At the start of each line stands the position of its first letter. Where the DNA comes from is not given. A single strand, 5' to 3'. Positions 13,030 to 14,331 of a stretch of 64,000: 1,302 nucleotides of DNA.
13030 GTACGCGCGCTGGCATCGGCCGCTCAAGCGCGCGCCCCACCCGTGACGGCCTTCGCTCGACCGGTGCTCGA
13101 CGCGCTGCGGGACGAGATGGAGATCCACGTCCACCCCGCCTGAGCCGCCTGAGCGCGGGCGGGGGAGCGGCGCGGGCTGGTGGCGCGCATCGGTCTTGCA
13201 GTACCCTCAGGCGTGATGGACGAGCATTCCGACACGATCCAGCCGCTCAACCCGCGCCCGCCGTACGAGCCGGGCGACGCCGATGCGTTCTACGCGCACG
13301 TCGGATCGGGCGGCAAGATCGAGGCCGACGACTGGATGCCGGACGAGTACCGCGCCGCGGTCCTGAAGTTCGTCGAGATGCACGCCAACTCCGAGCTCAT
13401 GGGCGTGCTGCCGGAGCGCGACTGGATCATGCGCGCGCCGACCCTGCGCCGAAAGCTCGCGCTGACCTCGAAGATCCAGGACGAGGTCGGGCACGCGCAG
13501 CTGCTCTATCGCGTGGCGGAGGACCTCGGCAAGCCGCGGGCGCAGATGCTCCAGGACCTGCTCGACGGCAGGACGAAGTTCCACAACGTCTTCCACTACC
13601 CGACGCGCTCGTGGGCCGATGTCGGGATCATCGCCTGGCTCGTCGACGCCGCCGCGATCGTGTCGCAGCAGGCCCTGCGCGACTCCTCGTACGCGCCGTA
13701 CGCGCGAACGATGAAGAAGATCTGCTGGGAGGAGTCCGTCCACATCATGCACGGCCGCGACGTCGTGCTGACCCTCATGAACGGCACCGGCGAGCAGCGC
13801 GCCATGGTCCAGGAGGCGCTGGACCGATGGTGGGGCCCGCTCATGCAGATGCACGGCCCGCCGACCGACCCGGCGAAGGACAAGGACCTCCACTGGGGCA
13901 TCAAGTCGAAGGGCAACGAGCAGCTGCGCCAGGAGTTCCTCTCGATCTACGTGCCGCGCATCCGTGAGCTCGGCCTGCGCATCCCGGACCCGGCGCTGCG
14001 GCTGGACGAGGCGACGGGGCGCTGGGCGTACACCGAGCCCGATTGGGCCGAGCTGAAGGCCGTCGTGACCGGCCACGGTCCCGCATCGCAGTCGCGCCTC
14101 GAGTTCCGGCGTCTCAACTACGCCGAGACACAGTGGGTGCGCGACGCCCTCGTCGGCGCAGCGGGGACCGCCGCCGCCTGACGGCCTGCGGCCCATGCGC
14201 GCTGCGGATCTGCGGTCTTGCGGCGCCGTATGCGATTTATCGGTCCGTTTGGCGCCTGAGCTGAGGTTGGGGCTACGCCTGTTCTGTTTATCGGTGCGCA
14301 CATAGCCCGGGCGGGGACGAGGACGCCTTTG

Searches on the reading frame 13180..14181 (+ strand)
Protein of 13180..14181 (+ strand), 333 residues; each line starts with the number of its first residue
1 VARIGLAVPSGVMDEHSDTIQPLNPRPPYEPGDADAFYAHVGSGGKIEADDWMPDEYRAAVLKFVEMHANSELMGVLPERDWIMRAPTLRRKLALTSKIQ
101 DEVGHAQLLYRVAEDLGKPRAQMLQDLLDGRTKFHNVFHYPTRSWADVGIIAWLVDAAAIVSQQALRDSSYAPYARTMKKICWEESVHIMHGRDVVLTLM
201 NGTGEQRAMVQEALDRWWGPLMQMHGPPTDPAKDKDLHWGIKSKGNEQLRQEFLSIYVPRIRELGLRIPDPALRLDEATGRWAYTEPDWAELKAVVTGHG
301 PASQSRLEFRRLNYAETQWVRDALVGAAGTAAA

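Call 11: search_protein_families(library=pfam, proteins=[window:13180-14181:+], max_evalue=0.01)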
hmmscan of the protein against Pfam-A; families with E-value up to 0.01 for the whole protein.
window:13180-14181:+ (333 aa): 1 family
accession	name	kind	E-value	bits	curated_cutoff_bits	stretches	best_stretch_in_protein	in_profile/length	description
PF05138.18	PaaA_PaaC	-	4.9e-81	272.2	28.5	1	47-319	4-263/263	Phenylacetic acid catabolic protein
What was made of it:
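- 13216..14181 (+): paaA (1,2-phenylacetyl-CoA epoxygenase subunit A), 321 aa. Pfam PF05138, E 4.9e-81 (call 11).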

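Call 18: find_encoding_contigs(protein=window:13216-14178:+, flank=10000, max_places=6)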
Protein seq(321 aa) (321 aa): no gene with exactly this product is on record in the collection.

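Call 19: find_homologous_proteins(query=window:13216-14178:+, max_evalue=1e-50)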
Query seq(321 aa) (321 aa): 4059 proteins with E <= 1e-50 among 8000 candidates; the best 120 are listed.
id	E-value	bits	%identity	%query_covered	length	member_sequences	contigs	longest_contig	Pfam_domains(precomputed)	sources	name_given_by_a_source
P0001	6.3e-203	691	93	99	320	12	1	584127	PF05138.19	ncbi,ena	-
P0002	1.1e-200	684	92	99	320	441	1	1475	PF05138.19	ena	-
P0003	1.5e-199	680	92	99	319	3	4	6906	PF05138.19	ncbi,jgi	jgi:ring-1,2-phenylacetyl-CoA epoxidase subunit PaaA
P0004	4.2e-198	675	93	95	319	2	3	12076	PF05138.19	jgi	jgi:ring-1,2-phenylacetyl-CoA epoxidase subunit PaaA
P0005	9.6e-198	674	90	100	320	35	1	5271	PF05138.19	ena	-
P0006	3.9e-197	672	91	99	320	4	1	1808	PF05138.19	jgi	jgi:ring-1,2-phenylacetyl-CoA epoxidase subunit PaaA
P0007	6.5e-197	671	91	99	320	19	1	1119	PF05138.19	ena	-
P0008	1.3e-196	670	90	99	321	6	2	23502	PF05138.19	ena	-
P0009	1.9e-196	670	91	98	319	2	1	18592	PF05138.19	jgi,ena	-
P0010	4.9e-196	668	91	99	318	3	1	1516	PF05138.19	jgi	-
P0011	2.1e-195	666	90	100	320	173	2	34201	PF05138.19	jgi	-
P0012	5.2e-195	665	89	100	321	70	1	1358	PF05138.19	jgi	jgi:ring-1,2-phenylacetyl-CoA epoxidase subunit PaaA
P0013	6.4e-195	665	90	97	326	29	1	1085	PF05138.19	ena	-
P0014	8.1e-195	664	89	100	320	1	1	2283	PF05138.19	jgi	jgi:ring-1,2-phenylacetyl-CoA epoxidase subunit PaaA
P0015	2.6e-194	663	90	100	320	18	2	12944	PF05138.19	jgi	jgi:ring-1,2-phenylacetyl-CoA epoxidase subunit PaaA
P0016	3.5e-194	662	91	95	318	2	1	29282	PF05138.19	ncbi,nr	ncbi:MAG TPA: 1,2-phenylacetyl-CoA epoxidase subunit PaaA [Candidatus Limnocylindria bacterium]|nr:1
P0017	4.0e-194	662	90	98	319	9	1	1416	PF05138.19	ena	-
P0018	4.1e-194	662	91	98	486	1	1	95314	PF06243.17,PF05138.19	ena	-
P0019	1.1e-193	661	89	99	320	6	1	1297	PF05138.19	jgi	jgi:ring-1,2-phenylacetyl-CoA epoxidase subunit PaaA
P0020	2.0e-193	660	90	99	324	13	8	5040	PF05138.19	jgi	jgi:ring-1,2-phenylacetyl-CoA epoxidase subunit PaaA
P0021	2.3e-193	660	90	97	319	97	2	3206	PF05138.19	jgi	jgi:ring-1,2-phenylacetyl-CoA epoxidase subunit PaaA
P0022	4.1e-192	656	88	99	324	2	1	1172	PF05138.19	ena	-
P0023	5.3e-191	652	88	98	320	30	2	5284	PF05138.19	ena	-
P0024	9.1e-191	651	89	97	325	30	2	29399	PF05138.19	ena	-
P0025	4.3e-189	646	92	93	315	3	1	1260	PF05138.19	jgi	jgi:ring-1,2-phenylacetyl-CoA epoxidase subunit PaaA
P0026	4.8e-187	639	91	93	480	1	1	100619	PF10012.16,PF05138.19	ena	-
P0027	9.6e-186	635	87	96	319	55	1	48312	PF05138.19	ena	-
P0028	4.3e-184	629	88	95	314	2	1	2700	PF05138.19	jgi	-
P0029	1.8e-183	627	89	93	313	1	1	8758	PF05138.19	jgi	jgi:ring-1,2-phenylacetyl-CoA epoxidase subunit PaaA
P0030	2.0e-183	627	88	94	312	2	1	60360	PF05138.19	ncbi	-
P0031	4.2e-183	626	85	98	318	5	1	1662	PF05138.19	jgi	jgi:ring-1,2-phenylacetyl-CoA epoxidase subunit PaaA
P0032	3.6e-182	623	88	93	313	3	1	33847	PF05138.19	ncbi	-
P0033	1.6e-181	621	87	92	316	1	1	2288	PF05138.19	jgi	jgi:ring-1,2-phenylacetyl-CoA epoxidase subunit PaaA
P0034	2.3e-181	620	88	93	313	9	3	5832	PF05138.19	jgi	jgi:ring-1,2-phenylacetyl-CoA epoxidase subunit PaaA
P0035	2.8e-180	617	87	94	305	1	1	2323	PF05138.19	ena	-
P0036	4.5e-180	616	87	96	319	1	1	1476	PF05138.19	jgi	jgi:ring-1,2-phenylacetyl-CoA epoxidase subunit PaaA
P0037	4.5e-178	609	89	90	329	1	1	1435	PF05138.19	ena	-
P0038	1.7e-177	607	88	91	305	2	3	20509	PF05138.19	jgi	jgi:ring-1,2-phenylacetyl-CoA epoxidase subunit PaaA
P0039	4.0e-177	606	89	91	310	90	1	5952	PF05138.19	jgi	jgi:ring-1,2-phenylacetyl-CoA epoxidase subunit PaaA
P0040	6.5e-176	602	87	93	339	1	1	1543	PF05138.19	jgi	jgi:ring-1,2-phenylacetyl-CoA epoxidase subunit PaaA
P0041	2.0e-175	601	85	96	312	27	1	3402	PF05138.19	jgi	-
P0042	2.4e-175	600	86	94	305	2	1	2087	PF05138.19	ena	-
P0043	3.7e-175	600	85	91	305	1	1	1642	PF05138.19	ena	-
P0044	1.6e-174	598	84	98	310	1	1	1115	PF05138.19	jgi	jgi:ring-1,2-phenylacetyl-CoA epoxidase subunit PaaA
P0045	1.8e-174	598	86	95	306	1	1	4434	PF05138.19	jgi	-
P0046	3.4e-174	597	86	95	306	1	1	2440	PF05138.19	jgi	jgi:ring-1,2-phenylacetyl-CoA epoxidase subunit PaaA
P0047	5.2e-174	596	86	93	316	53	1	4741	PF05138.19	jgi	jgi:ring-1,2-phenylacetyl-CoA epoxidase subunit PaaA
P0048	1.0e-173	595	85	93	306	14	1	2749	PF05138.19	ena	-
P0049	1.2e-173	595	84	94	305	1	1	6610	PF05138.19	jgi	jgi:ring-1,2-phenylacetyl-CoA epoxidase subunit PaaA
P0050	1.9e-173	594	85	93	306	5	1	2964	PF05138.19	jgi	jgi:ring-1,2-phenylacetyl-CoA epoxidase subunit PaaA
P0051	2.5e-173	594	84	95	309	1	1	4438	PF05138.19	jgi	jgi:ring-1,2-phenylacetyl-CoA epoxidase subunit PaaA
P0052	2.8e-173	594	86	93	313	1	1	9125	PF05138.19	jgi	jgi:ring-1,2-phenylacetyl-CoA epoxidase subunit PaaA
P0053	2.9e-173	594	84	95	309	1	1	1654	PF05138.19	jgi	jgi:ring-1,2-phenylacetyl-CoA epoxidase subunit PaaA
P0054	3.2e-173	593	86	93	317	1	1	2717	PF05138.19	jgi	jgi:ring-1,2-phenylacetyl-CoA epoxidase subunit PaaA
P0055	3.7e-173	593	86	93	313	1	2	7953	PF05138.19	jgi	jgi:ring-1,2-phenylacetyl-CoA epoxidase subunit PaaA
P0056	4.1e-173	593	86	95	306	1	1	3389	PF05138.19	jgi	-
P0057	4.3e-173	593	84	94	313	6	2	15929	PF05138.19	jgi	jgi:ring-1,2-phenylacetyl-CoA epoxidase subunit PaaA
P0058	6.6e-173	592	86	91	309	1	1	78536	PF05138.19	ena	-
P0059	1.2e-172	592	86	92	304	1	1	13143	PF05138.19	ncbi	-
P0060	1.7e-172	591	83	96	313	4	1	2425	PF05138.19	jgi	jgi:ring-1,2-phenylacetyl-CoA epoxidase subunit PaaA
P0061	1.9e-172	591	84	95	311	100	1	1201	PF05138.19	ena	-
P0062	2.0e-172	591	85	95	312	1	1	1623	PF05138.19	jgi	jgi:ring-1,2-phenylacetyl-CoA epoxidase subunit PaaA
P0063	2.1e-172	591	87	92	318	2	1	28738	PF05138.19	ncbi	-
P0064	2.8e-172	590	84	95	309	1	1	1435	PF05138.19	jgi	jgi:ring-1,2-phenylacetyl-CoA epoxidase subunit PaaA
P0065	3.4e-172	590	86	92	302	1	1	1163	PF05138.19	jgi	jgi:ring-1,2-phenylacetyl-CoA epoxidase subunit PaaA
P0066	4.8e-172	590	85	95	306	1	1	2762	PF05138.19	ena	-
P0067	5.4e-172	589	86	92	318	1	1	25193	PF05138.19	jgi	jgi:ring-1,2-phenylacetyl-CoA epoxidase subunit PaaA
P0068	8.3e-172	589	85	93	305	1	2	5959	PF05138.19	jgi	jgi:ring-1,2-phenylacetyl-CoA epoxidase subunit PaaA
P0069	9.3e-172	589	86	93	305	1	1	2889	PF05138.19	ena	-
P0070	1.2e-171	588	86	93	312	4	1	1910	PF05138.19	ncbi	-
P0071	1.3e-171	588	83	96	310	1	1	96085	PF05138.19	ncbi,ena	-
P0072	3.1e-171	587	86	92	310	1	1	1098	PF05138.19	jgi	-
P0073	5.2e-171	586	83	95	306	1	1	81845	PF05138.19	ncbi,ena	-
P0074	5.6e-171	586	85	93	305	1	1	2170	PF05138.19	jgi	jgi:ring-1,2-phenylacetyl-CoA epoxidase subunit PaaA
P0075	7.1e-171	586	85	93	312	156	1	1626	PF05138.19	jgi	jgi:ring-1,2-phenylacetyl-CoA epoxidase subunit PaaA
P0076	7.9e-171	586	83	96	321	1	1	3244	PF05138.19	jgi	jgi:ring-1,2-phenylacetyl-CoA epoxidase subunit PaaA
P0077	9.8e-171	585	84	94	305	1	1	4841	PF05138.19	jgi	-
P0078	1.7e-170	584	84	93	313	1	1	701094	PF05138.19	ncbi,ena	-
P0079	2.4e-170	584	84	93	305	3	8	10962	PF05138.19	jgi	jgi:ring-1,2-phenylacetyl-CoA epoxidase subunit PaaA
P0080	4.7e-170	583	85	93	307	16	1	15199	PF05138.19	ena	-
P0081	6.3e-170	583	84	93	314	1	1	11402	PF05138.19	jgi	jgi:ring-1,2-phenylacetyl-CoA epoxidase subunit PaaA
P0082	8.2e-170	582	85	93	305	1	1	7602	PF05138.19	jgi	jgi:ring-1,2-phenylacetyl-CoA epoxidase subunit PaaA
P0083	3.8e-169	580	84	93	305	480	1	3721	PF05138.19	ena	-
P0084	5.6e-169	579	86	92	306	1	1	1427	PF05138.19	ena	-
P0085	6.2e-169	579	84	93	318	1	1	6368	PF05138.19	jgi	jgi:ring-1,2-phenylacetyl-CoA epoxidase subunit PaaA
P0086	6.3e-169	579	84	93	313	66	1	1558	PF05138.19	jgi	jgi:ring-1,2-phenylacetyl-CoA epoxidase subunit PaaA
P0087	7.0e-169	579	83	93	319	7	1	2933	PF05138.19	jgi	jgi:ring-1,2-phenylacetyl-CoA epoxidase subunit PaaA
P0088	2.2e-168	578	81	94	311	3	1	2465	PF05138.19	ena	-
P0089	2.5e-168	577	81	93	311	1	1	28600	PF05138.19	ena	-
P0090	2.7e-168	577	81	92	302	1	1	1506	PF05138.19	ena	-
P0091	2.7e-168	577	84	92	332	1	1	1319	PF05138.19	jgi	jgi:ring-1,2-phenylacetyl-CoA epoxidase subunit PaaA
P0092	4.7e-168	576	81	93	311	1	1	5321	PF05138.19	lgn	-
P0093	5.3e-168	576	84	93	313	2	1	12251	PF05138.19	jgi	jgi:ring-1,2-phenylacetyl-CoA epoxidase subunit PaaA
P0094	8.4e-168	576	80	98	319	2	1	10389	PF05138.19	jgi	jgi:ring-1,2-phenylacetyl-CoA epoxidase subunit PaaA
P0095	1.1e-167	575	81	91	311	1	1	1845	PF05138.19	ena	-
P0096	1.4e-167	575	83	93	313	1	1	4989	PF05138.19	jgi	jgi:ring-1,2-phenylacetyl-CoA epoxidase subunit PaaA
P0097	1.8e-167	575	80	94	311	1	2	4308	PF05138.19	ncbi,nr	ncbi:MAG: 1,2-phenylacetyl-CoA epoxidase subunit A [Chloroflexota bacterium]|nr:1,2-phenylacetyl-CoA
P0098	2.7e-167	574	83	93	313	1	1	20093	PF05138.19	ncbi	ncbi:MAG: 1,2-phenylacetyl-CoA epoxidase subunit PaaA [Chloroflexota bacterium]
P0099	3.6e-167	574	88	87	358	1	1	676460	PF05138.19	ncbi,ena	-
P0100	3.8e-167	573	81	93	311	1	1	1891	PF05138.19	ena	-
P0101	5.1e-167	573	83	92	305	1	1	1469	PF05138.19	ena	-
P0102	5.7e-167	573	83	94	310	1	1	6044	PF05138.19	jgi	jgi:ring-1,2-phenylacetyl-CoA epoxidase subunit PaaA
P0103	5.8e-167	573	81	93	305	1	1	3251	PF05138.19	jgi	jgi:ring-1,2-phenylacetyl-CoA epoxidase subunit PaaA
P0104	6.6e-167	573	79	94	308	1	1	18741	PF05138.19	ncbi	ncbi:MAG: 1,2-phenylacetyl-CoA epoxidase subunit PaaA [Candidatus Limnocylindria bacterium]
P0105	9.6e-167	572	82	93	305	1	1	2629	PF05138.19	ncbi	-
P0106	1.3e-166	572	81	92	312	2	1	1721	PF05138.19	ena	-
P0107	1.5e-166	571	82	93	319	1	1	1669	PF05138.19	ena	-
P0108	2.5e-166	571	79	94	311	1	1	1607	PF05138.19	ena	-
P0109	5.1e-165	566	82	90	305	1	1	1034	PF05138.19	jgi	jgi:ring-1,2-phenylacetyl-CoA epoxidase subunit PaaA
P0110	5.6e-165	566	80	94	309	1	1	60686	PF05138.19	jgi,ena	-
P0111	6.0e-165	566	82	90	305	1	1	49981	PF05138.19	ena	-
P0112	6.6e-165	566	80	93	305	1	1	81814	PF05138.19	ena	-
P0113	8.7e-165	566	83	90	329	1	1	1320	PF05138.19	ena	-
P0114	9.5e-165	566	81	90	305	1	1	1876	PF05138.19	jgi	jgi:ring-1,2-phenylacetyl-CoA epoxidase subunit PaaA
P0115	2.8e-164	564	82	90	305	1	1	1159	PF05138.19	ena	-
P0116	3.3e-164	564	82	89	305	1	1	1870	PF05138.19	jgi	jgi:ring-1,2-phenylacetyl-CoA epoxidase subunit PaaA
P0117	3.4e-164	564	80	93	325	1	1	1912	PF05138.19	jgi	-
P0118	3.8e-164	564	80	93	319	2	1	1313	PF05138.19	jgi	jgi:ring-1,2-phenylacetyl-CoA epoxidase subunit PaaA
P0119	4.3e-164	563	79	94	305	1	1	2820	PF05138.19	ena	-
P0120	4.4e-164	563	80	93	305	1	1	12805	PF05138.19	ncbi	ncbi:MAG: 1,2-phenylacetyl-CoA epoxidase subunit PaaA [Thermomicrobiales bacterium]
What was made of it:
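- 13216..14181 (+): Best homologues are 93% identical, about 320 aa, from Limnocylindria/Chloroflexota (call 19).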

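Call 20: find_encoding_contigs(protein=P0001, flank=10000, max_places=3)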
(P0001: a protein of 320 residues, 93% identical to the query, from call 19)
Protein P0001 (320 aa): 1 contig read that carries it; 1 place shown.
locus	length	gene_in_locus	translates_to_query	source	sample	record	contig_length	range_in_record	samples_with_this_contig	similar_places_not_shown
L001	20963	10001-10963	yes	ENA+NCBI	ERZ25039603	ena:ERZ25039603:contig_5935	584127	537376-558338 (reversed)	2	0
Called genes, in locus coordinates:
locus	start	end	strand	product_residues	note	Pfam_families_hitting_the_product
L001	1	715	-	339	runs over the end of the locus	PF01904:DUF72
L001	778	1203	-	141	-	-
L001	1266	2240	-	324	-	PF08220:HTH_DeoR (faint), PF08279:HTH_11, PF13280:WYL, PF25583:WCX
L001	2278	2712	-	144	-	PF12697:Abhydrolase_6 (faint), PF20408:Abhydrolase_11, PF12146:Hydrolase_4 (faint)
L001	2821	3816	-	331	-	PF02557:VanY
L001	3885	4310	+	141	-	PF01641:SelR, PF24046:At4g08330 (faint)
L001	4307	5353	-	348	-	PF01212:Beta_elim_lyase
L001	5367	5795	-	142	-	-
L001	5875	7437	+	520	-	PF00174:Oxidored_molyb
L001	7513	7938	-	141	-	PF00657:Lipase_GDSL, PF13472:Lipase_GDSL_2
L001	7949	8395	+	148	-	-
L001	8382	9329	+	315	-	PF00781:DAGK_cat, PF19279:YegS_C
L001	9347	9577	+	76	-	-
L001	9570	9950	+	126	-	PF10012:DUF2255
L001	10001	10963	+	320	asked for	PF05138:PaaA_PaaC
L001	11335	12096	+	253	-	PF05138:PaaA_PaaC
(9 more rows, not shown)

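Call 21: find_encoding_contigs(protein=P0018, flank=10000, max_places=3)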
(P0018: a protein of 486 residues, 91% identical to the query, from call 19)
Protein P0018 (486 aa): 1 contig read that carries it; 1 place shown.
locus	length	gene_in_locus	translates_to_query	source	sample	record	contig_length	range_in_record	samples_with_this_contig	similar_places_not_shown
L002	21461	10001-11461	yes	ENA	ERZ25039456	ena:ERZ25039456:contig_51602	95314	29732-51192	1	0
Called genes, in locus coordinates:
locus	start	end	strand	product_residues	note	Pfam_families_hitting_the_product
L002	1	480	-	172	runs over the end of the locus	PF20408:Abhydrolase_11, PF12146:Hydrolase_4 (faint), PF08386:Abhydrolase_4 (weak)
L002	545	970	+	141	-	PF01641:SelR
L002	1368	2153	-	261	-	PF01212:Beta_elim_lyase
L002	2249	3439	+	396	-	-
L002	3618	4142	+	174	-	PF00174:Oxidored_molyb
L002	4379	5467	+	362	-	PF13641:Glyco_tranf_2_3, PF13632:Glyco_trans_2_3, PF03552:Cellulose_synt (weak)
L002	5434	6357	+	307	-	-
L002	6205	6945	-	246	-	-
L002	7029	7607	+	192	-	-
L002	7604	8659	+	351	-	-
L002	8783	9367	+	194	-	-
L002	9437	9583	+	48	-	-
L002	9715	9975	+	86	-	PF10012:DUF2255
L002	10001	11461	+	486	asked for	PF05138:PaaA_PaaC, PF06243:PaaB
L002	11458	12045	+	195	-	PF05138:PaaA_PaaC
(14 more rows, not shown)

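Call 29: find_encoding_contigs(protein=P0004, flank=3000, max_places=3)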
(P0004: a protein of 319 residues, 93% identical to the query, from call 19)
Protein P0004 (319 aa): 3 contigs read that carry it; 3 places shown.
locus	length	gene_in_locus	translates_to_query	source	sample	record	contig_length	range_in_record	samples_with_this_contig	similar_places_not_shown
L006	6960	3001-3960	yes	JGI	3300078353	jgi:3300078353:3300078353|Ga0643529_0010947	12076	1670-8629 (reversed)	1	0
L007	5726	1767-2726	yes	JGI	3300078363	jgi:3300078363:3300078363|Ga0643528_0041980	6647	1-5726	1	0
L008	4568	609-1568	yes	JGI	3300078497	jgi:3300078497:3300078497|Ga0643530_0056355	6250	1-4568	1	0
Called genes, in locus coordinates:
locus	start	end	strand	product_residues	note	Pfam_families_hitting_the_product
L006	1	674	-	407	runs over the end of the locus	-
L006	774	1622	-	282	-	PF00657:Lipase_GDSL, PF13472:Lipase_GDSL_2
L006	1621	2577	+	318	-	PF00781:DAGK_cat, PF19279:YegS_C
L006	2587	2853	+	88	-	-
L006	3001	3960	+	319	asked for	PF05138:PaaA_PaaC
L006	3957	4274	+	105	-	PF06243:PaaB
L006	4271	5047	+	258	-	PF05138:PaaA_PaaC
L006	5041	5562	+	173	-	PF01883:FeS_assembly_P, PF23451:Zn_ribbon_PaaD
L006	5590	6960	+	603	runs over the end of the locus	PF07973:tRNA_SAD, PF00587:tRNA-synt_2b, PF03129:HGTP_anticodon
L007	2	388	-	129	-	?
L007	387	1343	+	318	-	PF00781:DAGK_cat, PF19279:YegS_C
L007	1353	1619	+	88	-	-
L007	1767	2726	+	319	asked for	PF05138:PaaA_PaaC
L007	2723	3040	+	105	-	PF06243:PaaB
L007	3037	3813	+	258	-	PF05138:PaaA_PaaC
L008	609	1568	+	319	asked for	PF05138:PaaA_PaaC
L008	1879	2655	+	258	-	PF05138:PaaA_PaaC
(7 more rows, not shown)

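Call 30: find_encoding_contigs(protein=P0003, flank=3000, max_places=4)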
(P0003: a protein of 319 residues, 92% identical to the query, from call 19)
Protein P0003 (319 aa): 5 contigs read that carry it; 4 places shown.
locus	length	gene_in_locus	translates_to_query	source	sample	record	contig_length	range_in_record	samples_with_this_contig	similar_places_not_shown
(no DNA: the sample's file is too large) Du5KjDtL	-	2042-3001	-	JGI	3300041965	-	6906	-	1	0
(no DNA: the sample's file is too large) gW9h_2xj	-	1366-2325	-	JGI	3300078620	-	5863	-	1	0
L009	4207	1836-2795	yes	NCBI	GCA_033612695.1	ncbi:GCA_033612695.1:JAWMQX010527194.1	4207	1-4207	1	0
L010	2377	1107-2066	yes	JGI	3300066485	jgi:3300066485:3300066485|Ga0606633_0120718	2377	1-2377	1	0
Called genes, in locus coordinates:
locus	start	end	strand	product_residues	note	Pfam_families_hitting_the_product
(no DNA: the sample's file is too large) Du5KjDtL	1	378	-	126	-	?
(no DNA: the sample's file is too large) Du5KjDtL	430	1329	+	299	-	PF00781:DAGK_cat, PF19279:YegS_C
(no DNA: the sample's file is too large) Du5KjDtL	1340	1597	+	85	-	-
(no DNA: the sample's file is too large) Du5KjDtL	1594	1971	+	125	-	PF10012:DUF2255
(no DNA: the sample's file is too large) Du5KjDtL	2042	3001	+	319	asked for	PF05138:PaaA_PaaC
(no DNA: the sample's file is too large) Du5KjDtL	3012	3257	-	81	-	-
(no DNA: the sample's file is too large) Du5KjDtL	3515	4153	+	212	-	-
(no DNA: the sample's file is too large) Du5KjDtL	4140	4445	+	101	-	PF06243:PaaB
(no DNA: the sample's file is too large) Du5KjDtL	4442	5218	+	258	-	PF05138:PaaA_PaaC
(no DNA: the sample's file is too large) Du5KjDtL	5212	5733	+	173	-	PF01883:FeS_assembly_P, PF23451:Zn_ribbon_PaaD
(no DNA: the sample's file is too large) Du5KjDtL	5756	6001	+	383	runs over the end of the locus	?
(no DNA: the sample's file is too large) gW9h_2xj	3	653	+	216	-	?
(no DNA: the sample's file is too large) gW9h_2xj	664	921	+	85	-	-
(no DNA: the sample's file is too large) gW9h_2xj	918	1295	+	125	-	PF10012:DUF2255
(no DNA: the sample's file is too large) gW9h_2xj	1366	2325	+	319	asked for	PF05138:PaaA_PaaC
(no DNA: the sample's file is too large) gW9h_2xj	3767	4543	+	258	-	PF05138:PaaA_PaaC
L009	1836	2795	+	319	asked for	PF05138:PaaA_PaaC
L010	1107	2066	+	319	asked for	PF05138:PaaA_PaaC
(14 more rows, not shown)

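Call 31: find_encoding_contigs(protein=P0008, flank=3000, max_places=3)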
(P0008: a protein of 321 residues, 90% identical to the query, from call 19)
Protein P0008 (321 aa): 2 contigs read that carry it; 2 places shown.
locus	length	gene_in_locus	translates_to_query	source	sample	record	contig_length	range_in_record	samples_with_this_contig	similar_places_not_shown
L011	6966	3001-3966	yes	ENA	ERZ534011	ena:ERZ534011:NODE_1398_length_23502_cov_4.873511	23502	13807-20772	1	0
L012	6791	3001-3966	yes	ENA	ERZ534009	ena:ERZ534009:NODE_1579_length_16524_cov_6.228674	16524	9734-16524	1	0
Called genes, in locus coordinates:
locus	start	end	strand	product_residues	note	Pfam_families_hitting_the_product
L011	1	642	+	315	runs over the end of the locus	PF00781:DAGK_cat, PF19279:YegS_C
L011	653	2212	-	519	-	PF00082:Peptidase_S8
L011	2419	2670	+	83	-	PF02604:PhdYeFM_antitox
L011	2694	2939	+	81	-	-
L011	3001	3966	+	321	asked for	PF05138:PaaA_PaaC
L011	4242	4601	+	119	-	PF06243:PaaB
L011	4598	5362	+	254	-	PF05138:PaaA_PaaC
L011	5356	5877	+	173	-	PF01883:FeS_assembly_P, PF23451:Zn_ribbon_PaaD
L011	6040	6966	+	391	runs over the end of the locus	PF11614:FixG_C (faint), PF10633:NPCBM_assoc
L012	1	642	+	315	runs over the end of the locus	PF00781:DAGK_cat, PF19279:YegS_C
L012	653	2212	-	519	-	PF00082:Peptidase_S8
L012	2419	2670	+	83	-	PF02604:PhdYeFM_antitox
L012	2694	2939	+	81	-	-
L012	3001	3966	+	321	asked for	PF05138:PaaA_PaaC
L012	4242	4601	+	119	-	PF06243:PaaB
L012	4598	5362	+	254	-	PF05138:PaaA_PaaC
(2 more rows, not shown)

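Call 60: find_encoding_contigs(protein=P0009, flank=2500, max_places=3)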
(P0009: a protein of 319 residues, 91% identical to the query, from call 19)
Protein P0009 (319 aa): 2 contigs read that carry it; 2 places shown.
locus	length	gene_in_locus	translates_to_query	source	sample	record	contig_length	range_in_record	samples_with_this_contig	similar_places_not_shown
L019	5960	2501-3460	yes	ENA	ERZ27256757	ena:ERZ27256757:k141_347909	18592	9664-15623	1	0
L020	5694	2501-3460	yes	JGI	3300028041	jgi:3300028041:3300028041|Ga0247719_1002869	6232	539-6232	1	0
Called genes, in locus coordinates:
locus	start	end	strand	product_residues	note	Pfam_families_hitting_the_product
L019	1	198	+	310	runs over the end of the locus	PF00781:DAGK_cat, PF19279:YegS_C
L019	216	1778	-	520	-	PF00082:Peptidase_S8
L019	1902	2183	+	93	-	PF02604:PhdYeFM_antitox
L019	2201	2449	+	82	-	-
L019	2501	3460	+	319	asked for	PF05138:PaaA_PaaC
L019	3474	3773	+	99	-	PF06243:PaaB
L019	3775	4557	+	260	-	PF05138:PaaA_PaaC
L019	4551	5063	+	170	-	PF01883:FeS_assembly_P, PF23451:Zn_ribbon_PaaD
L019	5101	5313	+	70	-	-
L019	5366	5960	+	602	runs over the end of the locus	PF07973:tRNA_SAD, PF00587:tRNA-synt_2b, PF03129:HGTP_anticodon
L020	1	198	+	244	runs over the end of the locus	?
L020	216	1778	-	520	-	PF00082:Peptidase_S8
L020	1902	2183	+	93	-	PF02604:PhdYeFM_antitox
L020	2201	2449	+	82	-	-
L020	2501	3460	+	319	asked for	PF05138:PaaA_PaaC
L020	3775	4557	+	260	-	PF05138:PaaA_PaaC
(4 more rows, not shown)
